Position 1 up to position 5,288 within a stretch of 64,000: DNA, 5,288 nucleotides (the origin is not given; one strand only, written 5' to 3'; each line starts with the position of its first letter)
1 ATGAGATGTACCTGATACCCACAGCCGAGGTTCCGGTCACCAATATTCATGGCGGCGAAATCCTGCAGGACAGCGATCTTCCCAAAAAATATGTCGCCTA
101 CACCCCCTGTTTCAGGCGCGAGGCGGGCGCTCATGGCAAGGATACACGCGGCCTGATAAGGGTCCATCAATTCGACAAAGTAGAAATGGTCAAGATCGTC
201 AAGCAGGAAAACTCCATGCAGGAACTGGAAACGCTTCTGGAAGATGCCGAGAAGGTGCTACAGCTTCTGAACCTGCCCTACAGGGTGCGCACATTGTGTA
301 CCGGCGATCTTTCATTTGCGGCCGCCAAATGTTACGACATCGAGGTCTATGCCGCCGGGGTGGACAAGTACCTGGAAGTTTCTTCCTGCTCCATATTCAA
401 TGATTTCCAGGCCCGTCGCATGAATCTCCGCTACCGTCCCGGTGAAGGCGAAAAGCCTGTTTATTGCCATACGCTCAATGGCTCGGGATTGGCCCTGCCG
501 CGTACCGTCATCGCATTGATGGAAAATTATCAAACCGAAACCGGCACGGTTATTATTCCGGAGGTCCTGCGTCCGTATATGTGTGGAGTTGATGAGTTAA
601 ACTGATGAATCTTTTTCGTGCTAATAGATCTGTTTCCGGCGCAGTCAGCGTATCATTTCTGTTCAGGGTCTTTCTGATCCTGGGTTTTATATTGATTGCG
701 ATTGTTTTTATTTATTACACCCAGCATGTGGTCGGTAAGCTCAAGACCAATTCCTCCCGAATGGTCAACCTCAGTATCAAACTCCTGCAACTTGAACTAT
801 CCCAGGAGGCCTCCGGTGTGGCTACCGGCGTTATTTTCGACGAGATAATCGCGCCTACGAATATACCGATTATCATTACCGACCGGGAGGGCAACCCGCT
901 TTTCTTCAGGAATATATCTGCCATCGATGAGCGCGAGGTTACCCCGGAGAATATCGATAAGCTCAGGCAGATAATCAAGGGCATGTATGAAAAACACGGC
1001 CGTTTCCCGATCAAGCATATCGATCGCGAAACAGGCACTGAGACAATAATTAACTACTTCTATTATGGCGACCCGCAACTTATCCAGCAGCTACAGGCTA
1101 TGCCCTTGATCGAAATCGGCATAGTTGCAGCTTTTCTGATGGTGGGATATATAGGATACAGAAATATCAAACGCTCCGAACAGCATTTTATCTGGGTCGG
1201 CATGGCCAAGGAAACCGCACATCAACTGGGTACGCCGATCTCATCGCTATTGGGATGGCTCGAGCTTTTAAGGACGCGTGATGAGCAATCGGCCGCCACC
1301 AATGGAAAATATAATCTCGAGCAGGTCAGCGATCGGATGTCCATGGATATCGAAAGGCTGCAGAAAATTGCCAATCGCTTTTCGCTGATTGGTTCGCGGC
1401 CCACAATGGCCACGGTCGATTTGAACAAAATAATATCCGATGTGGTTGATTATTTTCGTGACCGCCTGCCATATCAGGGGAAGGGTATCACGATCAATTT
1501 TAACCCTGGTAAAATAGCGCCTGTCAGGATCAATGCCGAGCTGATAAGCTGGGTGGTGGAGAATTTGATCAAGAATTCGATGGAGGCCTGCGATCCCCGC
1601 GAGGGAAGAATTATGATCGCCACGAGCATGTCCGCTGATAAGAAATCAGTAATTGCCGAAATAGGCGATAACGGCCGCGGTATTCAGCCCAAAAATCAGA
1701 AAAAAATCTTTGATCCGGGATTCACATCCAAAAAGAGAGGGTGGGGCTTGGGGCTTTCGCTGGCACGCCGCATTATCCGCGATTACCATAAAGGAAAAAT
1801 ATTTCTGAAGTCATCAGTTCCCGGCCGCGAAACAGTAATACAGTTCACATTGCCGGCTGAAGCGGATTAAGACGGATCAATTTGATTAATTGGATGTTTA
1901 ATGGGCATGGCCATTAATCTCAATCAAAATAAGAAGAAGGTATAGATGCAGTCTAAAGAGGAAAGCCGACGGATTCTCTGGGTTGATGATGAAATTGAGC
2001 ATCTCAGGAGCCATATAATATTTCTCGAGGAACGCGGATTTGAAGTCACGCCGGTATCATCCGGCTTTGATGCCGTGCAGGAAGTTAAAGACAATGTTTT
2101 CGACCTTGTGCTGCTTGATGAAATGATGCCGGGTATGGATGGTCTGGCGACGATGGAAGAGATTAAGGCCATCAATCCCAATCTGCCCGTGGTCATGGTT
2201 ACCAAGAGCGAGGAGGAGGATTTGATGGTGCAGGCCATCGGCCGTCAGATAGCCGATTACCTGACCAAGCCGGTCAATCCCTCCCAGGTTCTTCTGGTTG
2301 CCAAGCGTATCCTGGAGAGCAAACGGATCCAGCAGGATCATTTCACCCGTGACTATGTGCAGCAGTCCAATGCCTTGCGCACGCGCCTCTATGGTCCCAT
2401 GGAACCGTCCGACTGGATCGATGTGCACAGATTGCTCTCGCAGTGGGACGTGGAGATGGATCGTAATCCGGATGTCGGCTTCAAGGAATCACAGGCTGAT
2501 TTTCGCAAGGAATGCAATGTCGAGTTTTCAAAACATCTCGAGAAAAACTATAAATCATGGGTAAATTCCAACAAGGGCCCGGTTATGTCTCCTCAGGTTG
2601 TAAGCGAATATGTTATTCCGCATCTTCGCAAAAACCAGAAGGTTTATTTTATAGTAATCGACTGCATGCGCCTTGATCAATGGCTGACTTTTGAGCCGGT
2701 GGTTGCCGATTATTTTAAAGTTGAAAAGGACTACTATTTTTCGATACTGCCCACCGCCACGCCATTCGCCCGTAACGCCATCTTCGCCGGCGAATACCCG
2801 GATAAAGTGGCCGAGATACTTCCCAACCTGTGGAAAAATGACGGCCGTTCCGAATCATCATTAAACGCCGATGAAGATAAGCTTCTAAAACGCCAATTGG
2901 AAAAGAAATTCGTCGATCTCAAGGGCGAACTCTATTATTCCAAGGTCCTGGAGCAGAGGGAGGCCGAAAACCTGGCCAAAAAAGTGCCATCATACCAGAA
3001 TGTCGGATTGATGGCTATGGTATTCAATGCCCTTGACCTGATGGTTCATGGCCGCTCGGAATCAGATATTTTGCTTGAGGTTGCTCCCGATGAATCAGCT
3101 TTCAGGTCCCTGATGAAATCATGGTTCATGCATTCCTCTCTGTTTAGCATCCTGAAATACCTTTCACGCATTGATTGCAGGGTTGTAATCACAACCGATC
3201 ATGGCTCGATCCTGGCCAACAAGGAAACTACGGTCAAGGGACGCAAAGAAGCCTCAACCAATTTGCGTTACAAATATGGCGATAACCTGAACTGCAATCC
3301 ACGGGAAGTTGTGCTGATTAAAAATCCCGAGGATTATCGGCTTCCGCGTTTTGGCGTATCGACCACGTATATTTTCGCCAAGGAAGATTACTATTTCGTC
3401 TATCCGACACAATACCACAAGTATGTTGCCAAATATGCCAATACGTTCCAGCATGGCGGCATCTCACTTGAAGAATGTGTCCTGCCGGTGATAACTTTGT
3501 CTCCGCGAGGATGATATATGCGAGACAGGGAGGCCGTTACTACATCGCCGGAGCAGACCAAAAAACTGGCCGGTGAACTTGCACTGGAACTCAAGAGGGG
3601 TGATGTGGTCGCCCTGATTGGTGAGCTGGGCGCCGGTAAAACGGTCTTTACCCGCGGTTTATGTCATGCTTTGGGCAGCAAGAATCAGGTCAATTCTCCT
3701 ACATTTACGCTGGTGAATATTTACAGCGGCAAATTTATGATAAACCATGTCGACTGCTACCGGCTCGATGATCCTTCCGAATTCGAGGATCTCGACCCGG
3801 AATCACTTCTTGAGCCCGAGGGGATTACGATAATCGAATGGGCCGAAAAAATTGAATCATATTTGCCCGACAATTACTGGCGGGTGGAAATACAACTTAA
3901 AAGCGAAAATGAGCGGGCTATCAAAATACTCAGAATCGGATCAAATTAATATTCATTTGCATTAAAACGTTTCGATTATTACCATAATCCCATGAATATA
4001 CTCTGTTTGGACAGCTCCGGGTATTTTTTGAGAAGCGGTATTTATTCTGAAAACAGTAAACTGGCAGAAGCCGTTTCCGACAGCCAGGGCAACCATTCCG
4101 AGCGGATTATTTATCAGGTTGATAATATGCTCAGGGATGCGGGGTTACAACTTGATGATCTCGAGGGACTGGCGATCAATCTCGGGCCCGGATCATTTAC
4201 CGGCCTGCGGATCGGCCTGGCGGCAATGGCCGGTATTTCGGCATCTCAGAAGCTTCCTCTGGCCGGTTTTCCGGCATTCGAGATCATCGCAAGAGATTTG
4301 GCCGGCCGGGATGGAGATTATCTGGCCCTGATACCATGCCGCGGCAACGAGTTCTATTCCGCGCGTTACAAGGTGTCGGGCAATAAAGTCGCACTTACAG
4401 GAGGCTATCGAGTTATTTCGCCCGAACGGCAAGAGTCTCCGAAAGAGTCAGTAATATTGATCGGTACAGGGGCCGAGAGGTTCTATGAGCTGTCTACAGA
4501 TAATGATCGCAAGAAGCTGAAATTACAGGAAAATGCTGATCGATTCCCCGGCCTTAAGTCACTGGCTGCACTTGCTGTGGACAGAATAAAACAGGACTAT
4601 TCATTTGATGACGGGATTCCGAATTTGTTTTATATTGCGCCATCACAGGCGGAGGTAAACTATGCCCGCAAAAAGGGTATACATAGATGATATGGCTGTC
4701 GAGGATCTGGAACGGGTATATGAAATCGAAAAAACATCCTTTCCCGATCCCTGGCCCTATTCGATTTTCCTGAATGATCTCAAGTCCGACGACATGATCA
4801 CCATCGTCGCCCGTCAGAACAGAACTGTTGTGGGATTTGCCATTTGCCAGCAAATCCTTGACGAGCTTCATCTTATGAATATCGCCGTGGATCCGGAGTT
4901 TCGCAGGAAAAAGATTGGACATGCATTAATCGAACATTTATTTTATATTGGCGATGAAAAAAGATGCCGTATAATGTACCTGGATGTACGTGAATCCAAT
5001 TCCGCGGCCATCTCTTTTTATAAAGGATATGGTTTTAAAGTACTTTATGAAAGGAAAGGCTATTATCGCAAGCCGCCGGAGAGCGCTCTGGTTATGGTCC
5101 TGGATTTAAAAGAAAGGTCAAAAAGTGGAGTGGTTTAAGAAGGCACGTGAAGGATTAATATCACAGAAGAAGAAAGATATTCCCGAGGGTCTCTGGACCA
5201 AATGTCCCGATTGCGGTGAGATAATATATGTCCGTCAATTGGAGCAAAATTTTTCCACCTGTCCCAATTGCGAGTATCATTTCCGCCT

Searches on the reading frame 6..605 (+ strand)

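Call 19: search_protein_families(library=pfam, proteins=[window:6-605:+])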
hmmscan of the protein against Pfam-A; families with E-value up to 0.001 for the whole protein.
window:6-605:+ (199 aa): 1 family
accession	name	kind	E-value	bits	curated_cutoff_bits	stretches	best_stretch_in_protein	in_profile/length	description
PF00587.30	tRNA-synt_2b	-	2.6e-37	129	29.3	1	2-175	12-179/179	tRNA synthetase class II core domain (G, H, P, S and T)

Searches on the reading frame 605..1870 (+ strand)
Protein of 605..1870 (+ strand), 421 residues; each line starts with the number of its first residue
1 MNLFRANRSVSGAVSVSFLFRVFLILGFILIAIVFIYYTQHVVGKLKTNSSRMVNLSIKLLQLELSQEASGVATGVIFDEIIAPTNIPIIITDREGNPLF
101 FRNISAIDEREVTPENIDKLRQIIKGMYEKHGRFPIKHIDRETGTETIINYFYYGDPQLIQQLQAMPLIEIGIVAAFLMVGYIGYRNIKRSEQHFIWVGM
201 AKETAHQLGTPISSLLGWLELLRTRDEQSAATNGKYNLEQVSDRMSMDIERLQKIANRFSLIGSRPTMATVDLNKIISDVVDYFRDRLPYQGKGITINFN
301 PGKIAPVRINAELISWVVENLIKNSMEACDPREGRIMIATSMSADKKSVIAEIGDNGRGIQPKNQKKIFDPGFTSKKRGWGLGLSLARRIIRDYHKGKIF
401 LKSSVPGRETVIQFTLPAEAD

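Call 19: search_protein_families(library=pfam, proteins=[window:605-1870:+])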
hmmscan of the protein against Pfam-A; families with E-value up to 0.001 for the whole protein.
window:605-1870:+ (421 aa): 3 families
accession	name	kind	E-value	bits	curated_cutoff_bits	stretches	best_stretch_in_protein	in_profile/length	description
PF02518.31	HATPase_c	-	3.5e-18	66.5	26.4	1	313-419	5-110/111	Histidine kinase-, DNA gyrase B-, and HSP90-like ATPase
PF14501.12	HATPase_c_5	-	6e-06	26.5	22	1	314-398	6-85/102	GHKL domain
PF00512.31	HisKA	-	0.00024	21.5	26.9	1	202-259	7-57/66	His Kinase A (phospho-acceptor) domain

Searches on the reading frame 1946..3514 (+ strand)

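Call 19: search_protein_families(library=pfam, proteins=[window:1946-3514:+])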
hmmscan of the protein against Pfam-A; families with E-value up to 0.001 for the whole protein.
window:1946-3514:+ (522 aa): 2 families
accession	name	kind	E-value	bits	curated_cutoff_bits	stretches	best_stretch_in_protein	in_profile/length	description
PF00072.30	Response_reg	-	1.7e-24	86.6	30.2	1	10-116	1-107/111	Response regulator receiver domain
PF08665.17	PglZ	-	1.5e-15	58.1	25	1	231-426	1-177/179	PglZ domain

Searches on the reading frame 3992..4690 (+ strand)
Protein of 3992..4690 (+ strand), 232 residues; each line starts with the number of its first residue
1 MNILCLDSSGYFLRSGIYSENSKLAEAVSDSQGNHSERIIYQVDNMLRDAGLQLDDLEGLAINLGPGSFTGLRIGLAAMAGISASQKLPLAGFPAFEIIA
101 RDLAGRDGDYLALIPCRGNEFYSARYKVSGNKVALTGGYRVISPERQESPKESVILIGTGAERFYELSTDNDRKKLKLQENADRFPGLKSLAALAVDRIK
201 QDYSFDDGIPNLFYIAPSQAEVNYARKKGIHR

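Call 19: search_protein_families(library=pfam, proteins=[window:3992-4690:+])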
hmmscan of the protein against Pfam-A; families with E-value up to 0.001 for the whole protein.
window:3992-4690:+ (232 aa): 1 family
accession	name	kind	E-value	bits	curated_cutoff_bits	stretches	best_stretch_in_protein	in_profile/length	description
PF00814.31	TsaD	-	1.6e-16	61.2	24.8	1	32-201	26-235/264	tRNA N6-adenosine threonylcarbamoyltransferase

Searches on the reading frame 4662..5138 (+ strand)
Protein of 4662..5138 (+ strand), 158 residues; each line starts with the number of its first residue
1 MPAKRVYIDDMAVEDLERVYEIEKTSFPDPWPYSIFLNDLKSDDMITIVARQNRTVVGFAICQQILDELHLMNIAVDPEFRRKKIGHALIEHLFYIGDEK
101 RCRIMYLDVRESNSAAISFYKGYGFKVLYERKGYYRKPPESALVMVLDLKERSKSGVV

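Call 19: search_protein_families(library=pfam, proteins=[window:4662-5138:+])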
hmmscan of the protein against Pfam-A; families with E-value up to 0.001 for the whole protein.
window:4662-5138:+ (158 aa): 5 families
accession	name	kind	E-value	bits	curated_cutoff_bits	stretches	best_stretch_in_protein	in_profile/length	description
PF00583.31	Acetyltransf_1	-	4.1e-21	75.9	20.7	1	17-125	2-116/116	Acetyltransferase (GNAT) family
PF13508.13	Acetyltransf_7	-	1.6e-15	57.7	27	1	46-127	4-84/84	Acetyltransferase (GNAT) domain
PF13673.13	Acetyltransf_10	-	6.7e-12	45.9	23.6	1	39-128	25-110/128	Acetyltransferase (GNAT) domain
PF08445.16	FR47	-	0.00044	20.6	22.1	1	70-129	23-81/86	FR47-like protein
PF13527.13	Acetyltransf_9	-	0.00047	20.6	25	0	15-127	9-126/127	Acetyltransferase (GNAT) domain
